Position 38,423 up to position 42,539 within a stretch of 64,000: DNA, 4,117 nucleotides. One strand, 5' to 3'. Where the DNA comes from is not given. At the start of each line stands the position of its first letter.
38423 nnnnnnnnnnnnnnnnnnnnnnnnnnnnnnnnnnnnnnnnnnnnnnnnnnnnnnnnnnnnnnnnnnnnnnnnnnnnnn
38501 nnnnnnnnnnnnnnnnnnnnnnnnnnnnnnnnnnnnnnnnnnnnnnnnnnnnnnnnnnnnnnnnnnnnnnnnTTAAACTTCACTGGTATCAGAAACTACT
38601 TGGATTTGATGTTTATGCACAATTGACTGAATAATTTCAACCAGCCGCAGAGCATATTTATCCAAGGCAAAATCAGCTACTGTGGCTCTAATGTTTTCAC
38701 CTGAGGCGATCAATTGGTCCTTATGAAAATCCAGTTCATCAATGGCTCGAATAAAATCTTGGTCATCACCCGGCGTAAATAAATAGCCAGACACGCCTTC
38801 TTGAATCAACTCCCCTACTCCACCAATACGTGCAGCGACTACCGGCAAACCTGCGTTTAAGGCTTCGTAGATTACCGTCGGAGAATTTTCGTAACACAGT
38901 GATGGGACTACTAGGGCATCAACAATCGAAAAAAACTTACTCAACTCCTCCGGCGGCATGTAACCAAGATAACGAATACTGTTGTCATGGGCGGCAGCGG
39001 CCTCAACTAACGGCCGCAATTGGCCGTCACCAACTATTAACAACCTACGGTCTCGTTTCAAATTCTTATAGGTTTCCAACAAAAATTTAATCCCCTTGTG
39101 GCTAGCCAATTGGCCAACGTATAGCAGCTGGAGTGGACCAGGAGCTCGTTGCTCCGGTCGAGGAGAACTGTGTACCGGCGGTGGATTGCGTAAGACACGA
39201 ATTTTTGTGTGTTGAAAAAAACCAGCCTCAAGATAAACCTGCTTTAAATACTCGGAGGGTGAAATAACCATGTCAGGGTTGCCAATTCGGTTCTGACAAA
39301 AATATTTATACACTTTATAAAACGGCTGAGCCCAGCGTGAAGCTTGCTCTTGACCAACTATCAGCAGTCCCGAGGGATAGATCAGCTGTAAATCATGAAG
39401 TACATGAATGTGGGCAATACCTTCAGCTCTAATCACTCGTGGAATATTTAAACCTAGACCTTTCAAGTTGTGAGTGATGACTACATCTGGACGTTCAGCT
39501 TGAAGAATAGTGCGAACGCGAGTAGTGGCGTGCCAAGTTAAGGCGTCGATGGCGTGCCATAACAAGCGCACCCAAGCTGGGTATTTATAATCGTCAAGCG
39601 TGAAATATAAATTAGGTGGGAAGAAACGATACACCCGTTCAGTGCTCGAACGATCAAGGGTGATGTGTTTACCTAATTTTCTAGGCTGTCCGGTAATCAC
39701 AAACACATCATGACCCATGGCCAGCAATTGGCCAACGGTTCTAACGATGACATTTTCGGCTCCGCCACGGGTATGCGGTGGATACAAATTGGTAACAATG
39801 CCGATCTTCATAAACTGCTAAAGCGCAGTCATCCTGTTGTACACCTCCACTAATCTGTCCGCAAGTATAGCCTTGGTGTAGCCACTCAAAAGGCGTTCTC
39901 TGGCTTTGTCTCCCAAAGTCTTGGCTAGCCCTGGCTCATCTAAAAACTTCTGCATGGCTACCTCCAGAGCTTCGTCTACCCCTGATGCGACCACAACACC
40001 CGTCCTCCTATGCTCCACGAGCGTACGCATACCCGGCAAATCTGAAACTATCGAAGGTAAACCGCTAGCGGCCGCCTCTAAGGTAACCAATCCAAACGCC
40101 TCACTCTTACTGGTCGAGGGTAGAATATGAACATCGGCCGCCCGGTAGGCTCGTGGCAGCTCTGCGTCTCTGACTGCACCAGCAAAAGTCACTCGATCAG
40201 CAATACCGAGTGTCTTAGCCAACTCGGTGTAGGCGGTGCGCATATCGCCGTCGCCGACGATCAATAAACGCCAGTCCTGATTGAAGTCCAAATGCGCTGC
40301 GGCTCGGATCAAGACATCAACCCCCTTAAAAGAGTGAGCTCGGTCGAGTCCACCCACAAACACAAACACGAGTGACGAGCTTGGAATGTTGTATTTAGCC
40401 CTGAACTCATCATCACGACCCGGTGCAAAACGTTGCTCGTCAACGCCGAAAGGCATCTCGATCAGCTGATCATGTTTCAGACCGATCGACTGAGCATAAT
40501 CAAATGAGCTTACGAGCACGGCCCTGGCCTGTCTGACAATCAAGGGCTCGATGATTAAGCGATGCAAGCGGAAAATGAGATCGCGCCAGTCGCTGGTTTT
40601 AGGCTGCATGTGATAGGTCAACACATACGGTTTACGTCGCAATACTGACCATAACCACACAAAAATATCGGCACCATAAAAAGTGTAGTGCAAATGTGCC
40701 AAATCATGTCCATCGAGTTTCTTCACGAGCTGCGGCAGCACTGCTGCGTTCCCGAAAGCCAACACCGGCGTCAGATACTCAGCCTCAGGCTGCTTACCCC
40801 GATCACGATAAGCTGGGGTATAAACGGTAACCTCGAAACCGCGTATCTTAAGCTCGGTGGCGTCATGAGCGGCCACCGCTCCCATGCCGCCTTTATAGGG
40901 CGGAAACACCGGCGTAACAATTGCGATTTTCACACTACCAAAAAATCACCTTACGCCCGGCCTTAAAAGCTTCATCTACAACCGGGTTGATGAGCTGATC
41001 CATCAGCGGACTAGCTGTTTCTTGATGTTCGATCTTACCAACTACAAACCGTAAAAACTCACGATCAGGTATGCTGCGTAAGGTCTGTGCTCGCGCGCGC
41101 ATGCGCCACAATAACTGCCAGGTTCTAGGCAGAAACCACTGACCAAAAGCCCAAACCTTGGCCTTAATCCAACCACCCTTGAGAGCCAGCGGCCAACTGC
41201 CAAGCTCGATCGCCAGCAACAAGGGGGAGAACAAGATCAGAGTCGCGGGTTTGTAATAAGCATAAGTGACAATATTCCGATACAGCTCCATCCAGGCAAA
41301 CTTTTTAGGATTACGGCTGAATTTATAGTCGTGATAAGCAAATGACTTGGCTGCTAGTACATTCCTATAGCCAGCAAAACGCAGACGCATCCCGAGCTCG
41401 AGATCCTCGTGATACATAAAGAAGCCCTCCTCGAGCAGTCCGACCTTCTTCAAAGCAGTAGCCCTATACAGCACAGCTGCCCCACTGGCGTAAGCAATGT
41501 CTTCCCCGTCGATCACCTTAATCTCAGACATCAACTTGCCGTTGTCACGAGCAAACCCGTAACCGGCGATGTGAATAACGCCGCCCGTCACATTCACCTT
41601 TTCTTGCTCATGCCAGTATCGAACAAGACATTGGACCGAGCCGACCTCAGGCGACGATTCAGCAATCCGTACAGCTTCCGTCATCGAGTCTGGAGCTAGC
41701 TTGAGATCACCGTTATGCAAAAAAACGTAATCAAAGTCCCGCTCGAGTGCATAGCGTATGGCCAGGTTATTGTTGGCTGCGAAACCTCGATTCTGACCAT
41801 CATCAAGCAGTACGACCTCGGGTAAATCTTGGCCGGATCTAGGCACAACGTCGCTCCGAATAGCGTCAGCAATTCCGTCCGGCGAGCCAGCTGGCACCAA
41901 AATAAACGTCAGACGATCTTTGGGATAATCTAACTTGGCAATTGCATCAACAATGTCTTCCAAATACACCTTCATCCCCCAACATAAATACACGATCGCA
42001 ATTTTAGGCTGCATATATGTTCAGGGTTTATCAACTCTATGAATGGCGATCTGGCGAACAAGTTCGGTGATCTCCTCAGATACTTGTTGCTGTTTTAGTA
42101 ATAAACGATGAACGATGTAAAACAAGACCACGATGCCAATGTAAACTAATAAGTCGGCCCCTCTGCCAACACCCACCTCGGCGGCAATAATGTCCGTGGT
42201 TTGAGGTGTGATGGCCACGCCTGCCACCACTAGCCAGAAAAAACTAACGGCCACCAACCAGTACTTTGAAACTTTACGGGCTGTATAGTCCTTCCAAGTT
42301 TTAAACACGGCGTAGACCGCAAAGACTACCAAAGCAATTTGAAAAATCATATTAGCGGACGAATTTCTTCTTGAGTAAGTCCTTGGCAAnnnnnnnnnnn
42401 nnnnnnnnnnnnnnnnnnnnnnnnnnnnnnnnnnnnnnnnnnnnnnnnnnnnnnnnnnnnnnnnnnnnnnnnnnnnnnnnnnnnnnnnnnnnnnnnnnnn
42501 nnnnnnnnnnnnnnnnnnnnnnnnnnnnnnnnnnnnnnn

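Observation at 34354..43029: Two-step Ppm1/Pmt-like module: DPM1-like polyprenol-phosphate glycosyltransferase plus DUF2304-like partner plus GT-C enzyme with catalytic-loop DE motif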

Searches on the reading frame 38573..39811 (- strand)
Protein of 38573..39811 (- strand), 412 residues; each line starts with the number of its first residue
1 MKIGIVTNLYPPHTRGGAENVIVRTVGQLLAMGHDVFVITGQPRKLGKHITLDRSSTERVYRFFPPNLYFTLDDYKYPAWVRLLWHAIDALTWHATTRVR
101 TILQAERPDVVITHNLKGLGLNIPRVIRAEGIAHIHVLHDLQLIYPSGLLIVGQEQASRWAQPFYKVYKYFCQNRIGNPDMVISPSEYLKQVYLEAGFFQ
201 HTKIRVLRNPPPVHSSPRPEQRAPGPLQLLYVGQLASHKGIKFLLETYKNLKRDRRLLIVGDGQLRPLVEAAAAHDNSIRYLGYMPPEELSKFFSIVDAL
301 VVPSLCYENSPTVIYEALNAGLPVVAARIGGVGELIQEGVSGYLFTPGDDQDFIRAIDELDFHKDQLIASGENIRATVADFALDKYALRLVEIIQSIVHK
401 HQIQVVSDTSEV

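Call 3: search_protein_families(library=pfam, proteins=[window:38573-39811:-], max_evalue=0.01)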
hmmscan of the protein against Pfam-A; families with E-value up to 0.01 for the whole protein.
window:38573-39811:- (412 aa): 6 families
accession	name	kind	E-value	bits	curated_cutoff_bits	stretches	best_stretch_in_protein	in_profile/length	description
PF13692.12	Glyco_trans_1_4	-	1.2e-29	103.8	27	1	228-360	3-139/142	Glycosyl transferases group 1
PF00534.26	Glycos_transf_1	-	2.1e-29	102.7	26.4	1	221-360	10-155/172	Glycosyl transferases group 1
PF13439.12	Glyco_transf_4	-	1.1e-17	65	28.5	1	16-209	2-164/170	Glycosyltransferase Family 4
PF13579.12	Glyco_trans_4_4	-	9.8e-13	49.2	29.7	1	16-209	1-157/158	Glycosyl transferase 4-like domain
PF13524.12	Glyco_trans_1_2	-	0.00074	19.9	25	1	242-379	3-130/144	Glycosyl transferase-like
PF20706.3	GT4-conflict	-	0.00093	18.7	26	1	214-343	184-327/385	Family 4 Glycosyltransferase in conflict systems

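Call 4: search_protein_families(library=ncbifam, proteins=[window:38573-39811:-], max_evalue=0.01)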
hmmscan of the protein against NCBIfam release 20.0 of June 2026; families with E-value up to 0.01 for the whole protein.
window:38573-39811:- (412 aa): 32 families (the best 25 are shown)
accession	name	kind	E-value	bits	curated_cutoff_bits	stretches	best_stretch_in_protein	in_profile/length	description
TIGR03088.1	stp2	hypoth_equivalog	1.4e-20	73.6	409.05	1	98-386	72-362/374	TIGR03088 family PEP-CTERM/XrtA system glycosyltransferase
NF047684.1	TeichurnBiosyTuaC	equivalog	3.2e-19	69.1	550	1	229-397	222-389/391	teichuronic acid biosynthesis protein TuaC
TIGR04157.1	glyco_rSAM_CFB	subfamily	1.6e-17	63.6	400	1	229-350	230-353/406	TIGR04157 family glycosyltransferase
NF007396.0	PRK09922.1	equivalog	2.3e-17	62.9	385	1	181-398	138-359/361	lipopolysaccharide 1,6-galactosyltransferase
NF041876.1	EPS_EpsE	equivalog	3.4e-17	62.8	400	1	221-381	209-380/389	exopolysaccharide biosynthesis GT4 family glycosyltransferase EpsE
TIGR02149.1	glgA_Coryne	subfamily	1.9e-15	56.9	302.4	1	228-397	206-390/391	glycogen synthase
NF053787.1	GlcN_PG_synth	equivalog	3.2e-15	55.8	480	1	229-387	200-349/361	N-acetylglucosaminyl phosphatidylglycerol synthase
NF012028.0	PRK15484.1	subfamily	4.1e-15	55.8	618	1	181-360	142-341/380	lipopolysaccharide N-acetylglucosaminyltransferase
NF049988.1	MGlcDAGSynMgs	equivalog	9.4e-15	54.8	400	2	231-405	218-395/398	alpha-monoglucosyldiacylglycerol synthase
TIGR04063.1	stp3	hypoth_equivalog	2.2e-14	53.2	442.05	1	97-368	82-365/397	TIGR04063 family PEP-CTERM/XrtA system glycosyltransferase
TIGR03999.1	thiol_BshA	equivalog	6.4e-14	51.7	273.7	1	228-366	201-341/375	N-acetyl-alpha-D-glucosaminyl L-malate synthase BshA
TIGR03449.1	mycothiol_MshA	equivalog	7.9e-12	44.8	462.5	1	276-395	283-401/406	D-inositol-3-phosphate glycosyltransferase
NF038229.1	Glyco4_Geo_Pelo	equivalog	7.8e-11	41.6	400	1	220-398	155-337/338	GPMC system family 4 glycosyltransferase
NF041010.1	glycosy_Agl16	equivalog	1.1e-10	40.9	575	1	176-391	131-345/352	glycosylation protein Agl16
TIGR04348.1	TIGR04348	equivalog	4.1e-10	39.2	300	1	221-364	132-278/310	selenoneine biosynthesis selenosugar synthase SenB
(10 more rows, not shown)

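Call 48: search_solved_structures(query=window:38573-39811:-, max_evalue=0.00001)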
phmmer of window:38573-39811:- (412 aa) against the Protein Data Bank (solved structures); distinct sequences matched with E-value up to 0.00001: 17.
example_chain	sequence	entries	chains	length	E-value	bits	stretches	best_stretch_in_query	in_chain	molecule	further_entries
4xso_B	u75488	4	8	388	1.1e-09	40.9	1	275-371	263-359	Alr3699 protein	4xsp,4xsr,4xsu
5n7z_A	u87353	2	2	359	1.7e-08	37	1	186-358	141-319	Lipopolysaccharide 1,6-galactosyltransferase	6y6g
5n80_A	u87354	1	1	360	1.7e-08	37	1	186-358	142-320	Lipopolysaccharide 1,6-galactosyltransferase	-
6y6i_A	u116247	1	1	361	1.7e-08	37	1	186-358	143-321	Lipopolysaccharide 1,6-galactosyltransferase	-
6kih_A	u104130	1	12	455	3.7e-08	35.9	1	224-376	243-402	Tll1590 protein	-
2jjm_A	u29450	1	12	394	4.1e-08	35.7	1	232-378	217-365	GLYCOSYL TRANSFERASE, GROUP 1 FAMILY PROTEIN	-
3mbo_A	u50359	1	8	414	4.9e-08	35.5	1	232-378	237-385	Glycosyltransferase, group 1 family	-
7qsg_A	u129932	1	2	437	5e-08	35.4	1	10-395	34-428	D-inositol 3-phosphate glycosyltransferase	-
5zer_A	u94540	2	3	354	4.2e-07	32.4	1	231-361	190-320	UDP-glucose:tetrahydrobiopterin glucosyltransferase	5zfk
5ze7_B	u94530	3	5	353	4.2e-07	32.4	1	231-361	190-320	UDP-glucose:tetrahydrobiopterin glucosyltransferase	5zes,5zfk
5d00_A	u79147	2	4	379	7.8e-07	31.5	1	228-351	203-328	N-acetyl-alpha-D-glucosaminyl L-malate synthase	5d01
3c4q_A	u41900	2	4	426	9e-07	31.3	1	270-360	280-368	Predicted glycosyltransferases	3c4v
3c48_A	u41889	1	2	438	9.5e-07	31.2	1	270-359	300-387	Predicted glycosyltransferases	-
8dvw_A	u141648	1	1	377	4.7e-06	28.9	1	229-401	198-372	N, N'-diacetylbacillosaminyl-diphospho-undecaprenol alpha-1,3-N-acetylgalactosaminyltransf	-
9v0l_A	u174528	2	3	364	5.4e-06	28.8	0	227-362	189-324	tetrahydrobiopterin glucosyltransferases | tetrahydrobiopterin glucosyltransferase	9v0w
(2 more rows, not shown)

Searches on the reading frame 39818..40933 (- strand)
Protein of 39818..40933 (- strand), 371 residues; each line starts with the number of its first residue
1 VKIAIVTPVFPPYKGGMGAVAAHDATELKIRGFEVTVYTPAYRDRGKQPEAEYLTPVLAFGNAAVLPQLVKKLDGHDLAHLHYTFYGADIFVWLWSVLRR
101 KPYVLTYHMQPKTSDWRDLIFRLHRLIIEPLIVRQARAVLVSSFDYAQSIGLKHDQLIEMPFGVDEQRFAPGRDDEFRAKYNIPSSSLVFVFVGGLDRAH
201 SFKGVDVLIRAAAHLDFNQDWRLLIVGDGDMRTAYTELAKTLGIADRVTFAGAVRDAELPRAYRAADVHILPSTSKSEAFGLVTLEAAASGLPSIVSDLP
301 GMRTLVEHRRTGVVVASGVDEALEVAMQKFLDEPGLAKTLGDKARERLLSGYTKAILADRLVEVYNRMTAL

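Call 3: search_protein_families(library=pfam, proteins=[window:39818-40933:-], max_evalue=0.01)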
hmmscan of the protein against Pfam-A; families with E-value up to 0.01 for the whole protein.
window:39818-40933:- (371 aa): 7 families
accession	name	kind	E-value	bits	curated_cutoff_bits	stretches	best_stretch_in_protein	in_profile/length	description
PF00534.26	Glycos_transf_1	-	7e-37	127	26.4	1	175-347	3-172/172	Glycosyl transferases group 1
PF13692.12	Glyco_trans_1_4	-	1.4e-32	113.3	27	1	189-332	3-141/142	Glycosyl transferases group 1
PF20706.3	GT4-conflict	-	4.1e-12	46.2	26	1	167-355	175-379/385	Family 4 Glycosyltransferase in conflict systems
PF13524.12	Glyco_trans_1_2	-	3.3e-11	43.8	25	1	210-359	7-140/144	Glycosyl transferase-like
PF13439.12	Glyco_transf_4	-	4.2e-10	40.3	28.5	1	15-147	2-145/170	Glycosyltransferase Family 4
PF13579.12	Glyco_trans_4_4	-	8.7e-10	39.6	29.7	1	15-148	1-140/158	Glycosyl transferase 4-like domain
PF08323.17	Glyco_transf_5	-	0.0018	18.4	22.7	1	2-57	1-59/239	Starch synthase catalytic domain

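Call 4: search_protein_families(library=ncbifam, proteins=[window:39818-40933:-], max_evalue=0.01)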
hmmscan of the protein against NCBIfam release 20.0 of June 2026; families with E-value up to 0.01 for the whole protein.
window:39818-40933:- (371 aa): 45 families (the best 25 are shown)
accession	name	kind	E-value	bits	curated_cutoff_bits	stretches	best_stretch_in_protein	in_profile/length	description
TIGR03449.1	mycothiol_MshA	equivalog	7.2e-37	127.2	462.5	1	58-368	84-403/406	D-inositol-3-phosphate glycosyltransferase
TIGR03088.1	stp2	hypoth_equivalog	1.3e-29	103.4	409.05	1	121-367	126-372/374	TIGR03088 family PEP-CTERM/XrtA system glycosyltransferase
TIGR03999.1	thiol_BshA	equivalog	1.6e-25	89.8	273.7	1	162-368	174-373/375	N-acetyl-alpha-D-glucosaminyl L-malate synthase BshA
NF041876.1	EPS_EpsE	equivalog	4.9e-25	88.6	400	1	155-360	186-388/389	exopolysaccharide biosynthesis GT4 family glycosyltransferase EpsE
NF038298.1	EPS_HpsO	equivalog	3e-24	85.5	575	1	158-368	172-387/388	hormogonium polysaccharide biosynthesis glycosyltransferase HpsO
TIGR04157.1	glyco_rSAM_CFB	subfamily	5.7e-24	84.9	400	1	162-365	200-406/406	TIGR04157 family glycosyltransferase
TIGR04063.1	stp3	hypoth_equivalog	3.6e-23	82.1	442.05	1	120-368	143-395/397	TIGR04063 family PEP-CTERM/XrtA system glycosyltransferase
TIGR04047.1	MSMEG_0565_glyc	hypoth_equivalog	2.9e-21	76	259.85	1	133-366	136-372/373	MSMEG_0565 family glycosyltransferase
TIGR02149.1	glgA_Coryne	subfamily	1.2e-20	74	302.4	1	1-368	1-390/391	glycogen synthase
NF053787.1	GlcN_PG_synth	equivalog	4.3e-18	65.3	480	1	157-369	166-360/361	N-acetylglucosaminyl phosphatidylglycerol synthase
NF038295.1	EPS_HpsP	equivalog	5.1e-18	65.2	550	1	66-368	83-387/388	hormogonium polysaccharide biosynthesis glycosyltransferase HpsP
NF047684.1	TeichurnBiosyTuaC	equivalog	8.4e-18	64.5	550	1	64-368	97-389/391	teichuronic acid biosynthesis protein TuaC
NF046085.1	XrtY_assoc_Gly1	equivalog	3.9e-15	55.6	400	1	188-369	210-385/387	XrtY-associated glycosyltransferase XYAG1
NF041879.1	EPS_EpsH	equivalog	7.9e-15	54.5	800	1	189-367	239-415/431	exopolysaccharide biosynthesis glycosyltransferase EpsH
NF038229.1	Glyco4_Geo_Pelo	equivalog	1.9e-14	53.4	400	1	181-368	154-336/338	GPMC system family 4 glycosyltransferase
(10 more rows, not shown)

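Call 47: search_solved_structures(query=window:39818-40933:-, max_evalue=0.00001)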
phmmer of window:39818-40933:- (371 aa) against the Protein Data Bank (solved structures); distinct sequences matched with E-value up to 0.00001: 56.
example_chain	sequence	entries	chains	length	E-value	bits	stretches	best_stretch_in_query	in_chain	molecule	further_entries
3c4q_A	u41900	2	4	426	1.6e-24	89.8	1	64-367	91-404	Predicted glycosyltransferases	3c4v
3c48_A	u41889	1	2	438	1.8e-24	89.6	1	64-367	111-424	Predicted glycosyltransferases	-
6kih_A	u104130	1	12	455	5.2e-23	84.8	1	124-368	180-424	Tll1590 protein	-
2jjm_A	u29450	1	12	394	2.8e-16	62.7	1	75-354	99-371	GLYCOSYL TRANSFERASE, GROUP 1 FAMILY PROTEIN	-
3mbo_A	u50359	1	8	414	3.3e-16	62.5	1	75-354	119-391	Glycosyltransferase, group 1 family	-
5d00_A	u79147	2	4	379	3.9e-13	52.3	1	72-364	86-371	N-acetyl-alpha-D-glucosaminyl L-malate synthase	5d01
7qsg_A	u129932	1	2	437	6.3e-13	51.7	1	133-368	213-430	D-inositol 3-phosphate glycosyltransferase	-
4n9w_A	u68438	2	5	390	1.7e-12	50.2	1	68-368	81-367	GDP-mannose-dependent alpha-(1-2)-phosphatidylinositol mannosyltransferase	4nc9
2gej_A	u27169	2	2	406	2e-12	50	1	68-368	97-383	PHOSPHATIDYLINOSITOL MANNOSYLTRANSFERASE (PimA)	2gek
3oka_A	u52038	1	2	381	2.6e-12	49.6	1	153-364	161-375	GDP-mannose-dependent alpha-(1-6)-phosphatidylinositol monomannoside mannosyltransferase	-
3okc_A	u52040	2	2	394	2.7e-12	49.6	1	153-364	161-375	GDP-mannose-dependent alpha-(1-6)-phosphatidylinositol monomannoside mannosyltransferase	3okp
6n1x_A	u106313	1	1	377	2.3e-11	46.5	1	161-340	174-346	Glycosyltransferase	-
6d9t_A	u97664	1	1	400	2.9e-11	46.2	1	161-340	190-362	Glycosyl transferase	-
6tvp_A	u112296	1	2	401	3.1e-11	46.1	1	1-370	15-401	Alpha-maltose-1-phosphate synthase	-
3fro_A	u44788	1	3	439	2.9e-10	42.9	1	179-365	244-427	GlgA glycogen synthase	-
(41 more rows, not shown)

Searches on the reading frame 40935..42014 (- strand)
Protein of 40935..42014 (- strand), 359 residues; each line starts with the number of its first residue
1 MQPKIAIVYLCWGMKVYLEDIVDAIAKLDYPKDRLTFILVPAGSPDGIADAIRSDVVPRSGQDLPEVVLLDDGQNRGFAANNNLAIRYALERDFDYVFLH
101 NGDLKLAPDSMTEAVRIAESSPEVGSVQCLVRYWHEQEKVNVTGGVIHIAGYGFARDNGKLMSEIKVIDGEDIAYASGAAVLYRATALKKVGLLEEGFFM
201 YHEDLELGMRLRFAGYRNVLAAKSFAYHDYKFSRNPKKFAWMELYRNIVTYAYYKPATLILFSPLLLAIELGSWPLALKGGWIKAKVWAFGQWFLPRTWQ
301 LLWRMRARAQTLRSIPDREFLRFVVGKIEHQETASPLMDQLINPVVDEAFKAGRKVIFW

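Call 3: search_protein_families(library=pfam, proteins=[window:40935-42014:-], max_evalue=0.01)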
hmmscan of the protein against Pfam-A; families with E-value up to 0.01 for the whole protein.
window:40935-42014:- (359 aa): 4 families
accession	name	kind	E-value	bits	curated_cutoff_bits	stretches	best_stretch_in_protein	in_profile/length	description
PF13641.12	Glyco_tranf_2_3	-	1.3e-13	52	27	1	3-232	1-213/230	Glycosyltransferase like family 2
PF13632.12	Glyco_trans_2_3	-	1e-08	35.7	27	1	96-262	1-129/198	Glycosyl transferase family group 2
PF00535.33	Glycos_transf_2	-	1.3e-07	32.2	23.3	1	17-191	12-167/168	Glycosyl transferase family 2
PF13506.12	Glyco_transf_21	-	0.00023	21.1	21.7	1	83-226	21-152/174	Glycosyl transferase family 21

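Call 4: search_protein_families(library=ncbifam, proteins=[window:40935-42014:-], max_evalue=0.01)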
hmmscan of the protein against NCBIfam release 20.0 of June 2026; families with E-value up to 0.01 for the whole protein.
window:40935-42014:- (359 aa): 4 families
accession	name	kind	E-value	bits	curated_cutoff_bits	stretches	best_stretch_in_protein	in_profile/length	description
TIGR03937.1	PgaC_IcaA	equivalog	1.6e-07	30.7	422.3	1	3-217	45-239/407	poly-beta-1,6-N-acetyl-D-glucosamine synthase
TIGR01556.1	rhamnosyltran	subfamily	6.4e-07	28.8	200.55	1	66-217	46-189/281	rhamnosyltransferase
NF041875.1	EPS_EpsD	equivalog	3.2e-06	26.8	370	1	18-231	14-209/325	exopolysaccharide biosynthesis glycosyltransferase EpsD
TIGR03965.1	mycofact_glyco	equivalog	0.00032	19.7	280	0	166-228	219-280/467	mycofactocin biosynthesis glycosyltransferase MftF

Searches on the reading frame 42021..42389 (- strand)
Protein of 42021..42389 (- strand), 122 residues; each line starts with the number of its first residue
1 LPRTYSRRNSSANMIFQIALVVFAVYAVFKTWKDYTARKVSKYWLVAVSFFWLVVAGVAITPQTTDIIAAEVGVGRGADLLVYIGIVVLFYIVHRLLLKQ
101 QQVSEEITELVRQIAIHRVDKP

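Call 3: search_protein_families(library=pfam, proteins=[window:42021-42389:-], max_evalue=0.01)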
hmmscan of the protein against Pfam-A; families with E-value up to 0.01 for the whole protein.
window:42021-42389:- (122 aa): 1 family
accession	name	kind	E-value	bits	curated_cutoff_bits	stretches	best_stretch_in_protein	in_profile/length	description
PF10066.14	DUF2304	-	5.9e-20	71.9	25.5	1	16-118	2-104/106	Uncharacterized conserved protein (DUF2304)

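Call 4: search_protein_families(library=ncbifam, proteins=[window:42021-42389:-], max_evalue=0.01)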
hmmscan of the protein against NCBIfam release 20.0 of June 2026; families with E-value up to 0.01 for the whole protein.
window:42021-42389:- (122 aa): 1 family
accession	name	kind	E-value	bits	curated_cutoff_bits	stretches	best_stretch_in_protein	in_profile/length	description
NF042915.1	MAB_1171c_fam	subfamily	0.0017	17.5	100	1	18-98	2-81/362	MAB_1171c family putative transporter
